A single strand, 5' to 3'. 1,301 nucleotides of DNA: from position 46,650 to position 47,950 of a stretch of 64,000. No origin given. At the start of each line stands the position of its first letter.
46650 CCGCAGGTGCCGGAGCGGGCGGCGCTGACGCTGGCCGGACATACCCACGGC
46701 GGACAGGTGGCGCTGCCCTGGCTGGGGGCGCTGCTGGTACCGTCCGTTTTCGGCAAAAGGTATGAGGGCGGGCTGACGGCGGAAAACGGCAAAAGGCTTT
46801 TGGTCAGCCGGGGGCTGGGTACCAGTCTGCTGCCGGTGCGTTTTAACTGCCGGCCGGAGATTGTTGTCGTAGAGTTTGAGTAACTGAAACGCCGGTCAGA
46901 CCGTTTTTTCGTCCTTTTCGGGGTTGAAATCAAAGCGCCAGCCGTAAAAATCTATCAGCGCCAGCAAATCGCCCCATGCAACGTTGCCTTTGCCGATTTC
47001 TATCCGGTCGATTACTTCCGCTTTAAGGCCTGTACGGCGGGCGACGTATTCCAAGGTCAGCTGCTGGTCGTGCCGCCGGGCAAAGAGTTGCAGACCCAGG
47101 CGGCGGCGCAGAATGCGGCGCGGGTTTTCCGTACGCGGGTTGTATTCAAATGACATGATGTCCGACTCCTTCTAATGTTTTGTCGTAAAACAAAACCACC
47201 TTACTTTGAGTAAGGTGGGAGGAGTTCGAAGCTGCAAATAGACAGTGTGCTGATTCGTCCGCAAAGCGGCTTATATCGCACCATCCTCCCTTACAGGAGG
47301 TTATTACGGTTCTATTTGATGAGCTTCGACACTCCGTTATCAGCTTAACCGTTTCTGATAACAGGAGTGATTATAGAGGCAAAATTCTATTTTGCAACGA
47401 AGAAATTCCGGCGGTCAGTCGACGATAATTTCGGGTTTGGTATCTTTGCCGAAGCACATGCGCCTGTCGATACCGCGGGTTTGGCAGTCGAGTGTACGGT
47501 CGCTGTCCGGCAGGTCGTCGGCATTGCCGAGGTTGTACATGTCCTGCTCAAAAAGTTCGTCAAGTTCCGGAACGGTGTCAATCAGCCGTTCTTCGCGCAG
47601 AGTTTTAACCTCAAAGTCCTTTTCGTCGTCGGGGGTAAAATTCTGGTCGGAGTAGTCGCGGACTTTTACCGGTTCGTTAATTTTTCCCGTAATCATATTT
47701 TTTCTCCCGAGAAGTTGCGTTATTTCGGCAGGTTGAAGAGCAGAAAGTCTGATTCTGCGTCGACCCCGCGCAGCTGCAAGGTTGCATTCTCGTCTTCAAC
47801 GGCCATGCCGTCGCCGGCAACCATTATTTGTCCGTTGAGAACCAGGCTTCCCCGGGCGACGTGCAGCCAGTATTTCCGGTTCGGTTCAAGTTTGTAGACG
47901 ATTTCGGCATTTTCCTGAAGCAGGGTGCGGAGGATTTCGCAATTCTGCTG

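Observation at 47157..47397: Promoter, then a roughly 177-nt multi-helix RNA, then an intrinsic terminator, then RBS and an XRE gene: a riboswitch/attenuator-like element I cannot assign to a known class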

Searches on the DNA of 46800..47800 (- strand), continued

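Call 32: search_with_rna_model(model_id=R1, sources=[window, L001, L004, L006, L008, L009, L010, L011, L012, L013, L014, L015, L017, L018, L019, L020, L021, L022, L023, L025, L027, L028, L029, L031, L034, L035, L036, L039, L041, L042, L043, L044, L045, L046, L047, L049, L050, L051, L054, L055, L056, L057, L058, L059, L060, L061, L062, L063, L070, L073, L074, L076, L079, L082], max_evalue=1e-20, make_alignment=true)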
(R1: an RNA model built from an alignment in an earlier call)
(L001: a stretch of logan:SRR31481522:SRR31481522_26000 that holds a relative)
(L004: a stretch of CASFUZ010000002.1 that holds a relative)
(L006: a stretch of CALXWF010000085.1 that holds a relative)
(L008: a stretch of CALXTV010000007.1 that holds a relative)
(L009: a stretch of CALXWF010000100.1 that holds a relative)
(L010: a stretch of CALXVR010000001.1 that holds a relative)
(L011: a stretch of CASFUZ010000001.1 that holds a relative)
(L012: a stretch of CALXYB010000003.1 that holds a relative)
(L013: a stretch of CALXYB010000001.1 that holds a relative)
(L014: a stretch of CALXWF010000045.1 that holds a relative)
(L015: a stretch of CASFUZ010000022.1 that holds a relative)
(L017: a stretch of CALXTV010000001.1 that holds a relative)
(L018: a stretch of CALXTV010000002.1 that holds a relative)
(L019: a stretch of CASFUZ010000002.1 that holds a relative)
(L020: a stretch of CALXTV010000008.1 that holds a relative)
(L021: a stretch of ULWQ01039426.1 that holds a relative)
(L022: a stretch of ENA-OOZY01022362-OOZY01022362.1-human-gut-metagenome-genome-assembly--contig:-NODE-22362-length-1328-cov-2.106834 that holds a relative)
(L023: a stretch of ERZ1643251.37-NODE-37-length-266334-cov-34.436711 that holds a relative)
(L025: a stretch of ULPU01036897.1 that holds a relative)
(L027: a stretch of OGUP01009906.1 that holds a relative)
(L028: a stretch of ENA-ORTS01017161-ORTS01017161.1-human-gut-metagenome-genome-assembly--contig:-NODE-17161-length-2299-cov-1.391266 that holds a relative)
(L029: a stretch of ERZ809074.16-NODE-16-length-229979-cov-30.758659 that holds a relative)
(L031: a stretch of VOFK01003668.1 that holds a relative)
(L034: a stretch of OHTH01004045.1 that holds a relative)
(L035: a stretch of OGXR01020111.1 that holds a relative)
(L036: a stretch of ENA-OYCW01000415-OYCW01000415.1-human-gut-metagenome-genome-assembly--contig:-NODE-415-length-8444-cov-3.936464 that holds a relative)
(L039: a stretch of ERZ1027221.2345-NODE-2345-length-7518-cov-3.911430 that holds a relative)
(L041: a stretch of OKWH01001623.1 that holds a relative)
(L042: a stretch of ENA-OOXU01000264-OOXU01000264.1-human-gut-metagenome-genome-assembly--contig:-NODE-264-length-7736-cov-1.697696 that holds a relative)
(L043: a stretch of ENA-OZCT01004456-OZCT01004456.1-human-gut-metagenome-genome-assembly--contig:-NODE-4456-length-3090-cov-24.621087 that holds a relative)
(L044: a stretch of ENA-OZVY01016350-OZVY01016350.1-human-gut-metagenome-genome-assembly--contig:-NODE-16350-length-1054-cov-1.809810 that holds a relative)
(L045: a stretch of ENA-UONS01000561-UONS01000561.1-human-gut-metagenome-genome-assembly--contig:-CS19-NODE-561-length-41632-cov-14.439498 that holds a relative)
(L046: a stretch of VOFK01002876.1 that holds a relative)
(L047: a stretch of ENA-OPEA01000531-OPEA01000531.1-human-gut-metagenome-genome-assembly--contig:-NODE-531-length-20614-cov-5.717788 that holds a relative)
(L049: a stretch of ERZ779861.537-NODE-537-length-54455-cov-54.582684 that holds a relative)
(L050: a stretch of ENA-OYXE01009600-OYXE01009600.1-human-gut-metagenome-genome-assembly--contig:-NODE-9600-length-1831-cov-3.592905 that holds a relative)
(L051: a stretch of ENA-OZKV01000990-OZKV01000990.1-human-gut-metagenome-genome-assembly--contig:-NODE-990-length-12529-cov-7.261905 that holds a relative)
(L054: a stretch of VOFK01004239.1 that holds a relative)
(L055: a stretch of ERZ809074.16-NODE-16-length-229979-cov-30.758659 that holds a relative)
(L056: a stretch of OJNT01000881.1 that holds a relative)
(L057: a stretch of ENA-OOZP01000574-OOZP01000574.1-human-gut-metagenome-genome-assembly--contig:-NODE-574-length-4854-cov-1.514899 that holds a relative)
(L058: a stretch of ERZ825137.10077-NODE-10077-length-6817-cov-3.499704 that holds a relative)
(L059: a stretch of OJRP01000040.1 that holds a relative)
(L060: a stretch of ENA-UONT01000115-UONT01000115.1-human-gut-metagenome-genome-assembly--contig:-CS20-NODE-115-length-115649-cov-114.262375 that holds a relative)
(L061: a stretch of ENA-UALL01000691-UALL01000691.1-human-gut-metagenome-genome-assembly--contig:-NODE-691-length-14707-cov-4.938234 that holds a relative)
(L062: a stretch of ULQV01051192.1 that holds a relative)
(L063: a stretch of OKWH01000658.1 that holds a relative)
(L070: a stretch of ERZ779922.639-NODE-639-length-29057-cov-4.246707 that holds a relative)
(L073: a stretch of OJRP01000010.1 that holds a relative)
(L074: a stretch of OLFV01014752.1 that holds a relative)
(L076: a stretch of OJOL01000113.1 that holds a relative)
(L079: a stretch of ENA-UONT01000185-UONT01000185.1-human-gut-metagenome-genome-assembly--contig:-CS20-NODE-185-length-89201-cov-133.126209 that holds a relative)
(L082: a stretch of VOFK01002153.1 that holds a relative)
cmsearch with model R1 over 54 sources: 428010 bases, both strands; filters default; matches with E-value up to 1e-20: 56.
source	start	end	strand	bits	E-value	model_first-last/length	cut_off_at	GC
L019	7197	7377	-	204.7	9e-50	1-183/183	no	0.48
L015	3961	4142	+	200.6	1e-48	1-183/183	no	0.45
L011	1638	1818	-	200.3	1.2e-48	1-183/183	no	0.45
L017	3526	3706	-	200.2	1.3e-48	1-183/183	no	0.49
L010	1691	1873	-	195.9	1.6e-47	1-183/183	no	0.47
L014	4499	4680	-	195.6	1.9e-47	1-183/183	no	0.44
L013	5374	5555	+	194.9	2.9e-47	1-183/183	no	0.48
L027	1145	1327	-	190.4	3.9e-46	1-183/183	no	0.45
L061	7123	7303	-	190.1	4.7e-46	1-183/183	no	0.52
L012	7254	7432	+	189.8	5.8e-46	1-183/183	no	0.46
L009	581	762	+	189.3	7.5e-46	1-183/183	no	0.46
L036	7917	8100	-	189.2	8.2e-46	1-183/183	no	0.45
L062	1891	2070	+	187.4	2.3e-45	1-183/183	no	0.51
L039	4853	5037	-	186.8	3.2e-45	1-183/183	no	0.48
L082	529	713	+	186.4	4.1e-45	1-183/183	no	0.48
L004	4881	5060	-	185.7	6.3e-45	1-183/183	no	0.49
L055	3963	4147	-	185.6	6.6e-45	1-183/183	no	0.49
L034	2907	3094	-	184.8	1e-44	1-183/183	no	0.49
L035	1659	1841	-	184.1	1.6e-44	1-183/183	no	0.46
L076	3765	3955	+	183.6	2.1e-44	1-183/183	no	0.49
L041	4947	5137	-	183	3e-44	1-183/183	no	0.48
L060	1317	1507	-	183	3e-44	1-183/183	no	0.48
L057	709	892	-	182.4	4.3e-44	1-183/183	no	0.46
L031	748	933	+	182.3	4.5e-44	1-183/183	no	0.48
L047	10052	10237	-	182.3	4.5e-44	1-183/183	no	0.48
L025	4073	4258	+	182.3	4.6e-44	1-183/183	no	0.48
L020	1480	1667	+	182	5.5e-44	1-183/183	no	0.49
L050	1555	1737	+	181.9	5.7e-44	1-183/183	no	0.45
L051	12327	12514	+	181.1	8.9e-44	1-183/183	no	0.51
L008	2485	2673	+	180.6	1.2e-43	1-183/183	no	0.51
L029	5712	5899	+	180.4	1.3e-43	1-183/183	no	0.5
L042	1965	2143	-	179.9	1.8e-43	1-183/183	no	0.45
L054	5798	5976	-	179.6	2.2e-43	1-183/183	no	0.46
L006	460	643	+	179.2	2.7e-43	1-183/183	no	0.47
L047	160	339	+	178.3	4.8e-43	1-183/183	no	0.47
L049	729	916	-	178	5.7e-43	1-183/183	no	0.51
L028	1241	1424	-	176.4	1.5e-42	1-183/183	no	0.47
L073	306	489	+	176.4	1.5e-42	1-183/183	no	0.47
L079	2796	2981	-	175.5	2.5e-42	1-183/183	no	0.47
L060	2026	2204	-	175.1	3e-42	1-183/183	no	0.49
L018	2797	2981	-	174.3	4.9e-42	1-183/183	no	0.49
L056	2958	3147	+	173.6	7.3e-42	1-183/183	no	0.51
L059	3367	3557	+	172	1.9e-41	1-183/183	no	0.49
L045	1830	2017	-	171.9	1.9e-41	1-183/183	no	0.51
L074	697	875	-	169.5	7.9e-41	1-183/183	no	0.46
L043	2906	3089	+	168.3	1.6e-40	1-183/183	no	0.45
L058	1532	1720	-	167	3.5e-40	1-183/183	no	0.5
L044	846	1034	+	166.3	5.2e-40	1-183/183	no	0.49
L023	1840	2026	+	163.7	2.4e-39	1-183/183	no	0.49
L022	773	956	+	160.9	1.2e-38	1-183/183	no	0.43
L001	28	211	+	159.3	3.2e-38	1-183/183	no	0.43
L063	9687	9870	-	159.3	3.2e-38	1-183/183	no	0.43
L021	655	833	-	146.4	6e-35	1-183/183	no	0.51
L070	1183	1357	-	127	5.1e-30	1-183/183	no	0.45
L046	2727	2906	-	121.4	1.3e-28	1-183/183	no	0.48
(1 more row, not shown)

Alignment A3: 56 matches aligned to the model, 201 columns, each read 5' to 3' on its own strand. Consensus structure (alignment columns), stored with it:
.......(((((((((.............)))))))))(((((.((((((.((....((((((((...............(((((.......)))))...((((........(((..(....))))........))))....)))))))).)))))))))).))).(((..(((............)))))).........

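Call 74: search_rna_families(sources=[L001, L009, L022, L032, L044, L026, L074, L035, L028, L071], threshold=evalue, max_evalue=5)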
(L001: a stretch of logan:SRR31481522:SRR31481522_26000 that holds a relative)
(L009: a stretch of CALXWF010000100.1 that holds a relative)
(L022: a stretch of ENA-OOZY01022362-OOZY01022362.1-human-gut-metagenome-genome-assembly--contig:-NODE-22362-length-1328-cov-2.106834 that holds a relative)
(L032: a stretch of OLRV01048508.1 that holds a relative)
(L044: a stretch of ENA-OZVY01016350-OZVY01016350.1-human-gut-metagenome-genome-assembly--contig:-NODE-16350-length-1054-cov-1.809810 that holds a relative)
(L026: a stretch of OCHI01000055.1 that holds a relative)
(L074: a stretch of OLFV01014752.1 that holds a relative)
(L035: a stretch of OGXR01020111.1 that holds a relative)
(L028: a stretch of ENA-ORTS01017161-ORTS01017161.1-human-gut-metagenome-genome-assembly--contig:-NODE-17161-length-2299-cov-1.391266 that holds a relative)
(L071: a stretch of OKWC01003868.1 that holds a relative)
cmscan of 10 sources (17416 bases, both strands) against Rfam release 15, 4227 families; matches with E-value up to 5: 18.
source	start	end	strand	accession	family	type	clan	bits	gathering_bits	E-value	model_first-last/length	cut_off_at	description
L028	766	935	-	RF01859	Phe_leader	Cis-reg; leader;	-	29.5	55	0.21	1-125/125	no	Phenylalanine leader peptide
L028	1258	1343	-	RF02221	sRNA-Xcc1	Gene; sRNA;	-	26.9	53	0.53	1-87/87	no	sRNA-Xcc1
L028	763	842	-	RF02076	STnc100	Gene; sRNA;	-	26.4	47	0.026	1-206/206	no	Gammaproteobacterial sRNA STnc100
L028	749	904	+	RF02864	sRNA_0030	Gene; sRNA;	-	26.2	123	0.15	1-165/165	no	Enterococcus sRNA 30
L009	1027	1095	-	RF02495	ohsC_RNA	Gene; antitoxin;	-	25.8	50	3.4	1-77/77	no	Oppression of Hydrophobic ORF by sRNA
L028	727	795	+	RF02844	RefA9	Gene; antisense;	-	25.8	49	3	1-64/64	no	Enterococcus sRNA A9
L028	727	826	-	RF01770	rimP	Cis-reg; leader;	-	25.3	47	2.1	1-102/102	no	Gammaprotebacteria rimP leader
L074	4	102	-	RF02748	FtrB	Gene; sRNA;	-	24.4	66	3.3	1-115/115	no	Francisella sRNA B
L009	945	1067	+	RF01846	Fungi_U3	Gene; snRNA; snoRNA; CD-box;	CL00100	24.2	95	0.015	1-274/274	no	Fungal small nucleolar RNA U3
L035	1152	1241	+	RF01859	Phe_leader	Cis-reg; leader;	-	24.2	55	3.1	1-125/125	no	Phenylalanine leader peptide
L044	519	598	+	RF04239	mir-4679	Gene; miRNA;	-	24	88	1.1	1-75/75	no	mir-4679 microRNA precursor family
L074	4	92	+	RF02748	FtrB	Gene; sRNA;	-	23.9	66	4.2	1-115/115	no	Francisella sRNA B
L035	1159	1240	+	RF00079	OmrA-B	Gene; sRNA;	-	23.2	40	1.3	1-87/87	no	OmrA-B family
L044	928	1010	+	RF02221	sRNA-Xcc1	Gene; sRNA;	-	23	53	4.5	1-87/87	no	sRNA-Xcc1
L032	669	766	+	RF01400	istR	Gene; antitoxin;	-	21.6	45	1.4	1-130/130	no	istR Hfq binding RNA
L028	769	880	-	RF02766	Ysr49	Gene; sRNA;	-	21.5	95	2.4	1-124/124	no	Yersinia sRNA 49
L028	1243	1300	-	RF02631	Hrs13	Gene; sRNA;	-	18.8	52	1.3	1-82/82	no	Hfq-regulated sRNA 13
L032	742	763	+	RF00195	RsmY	Gene; sRNA;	CL00106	16.8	57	2.6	99-120/121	no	RsmY RNA family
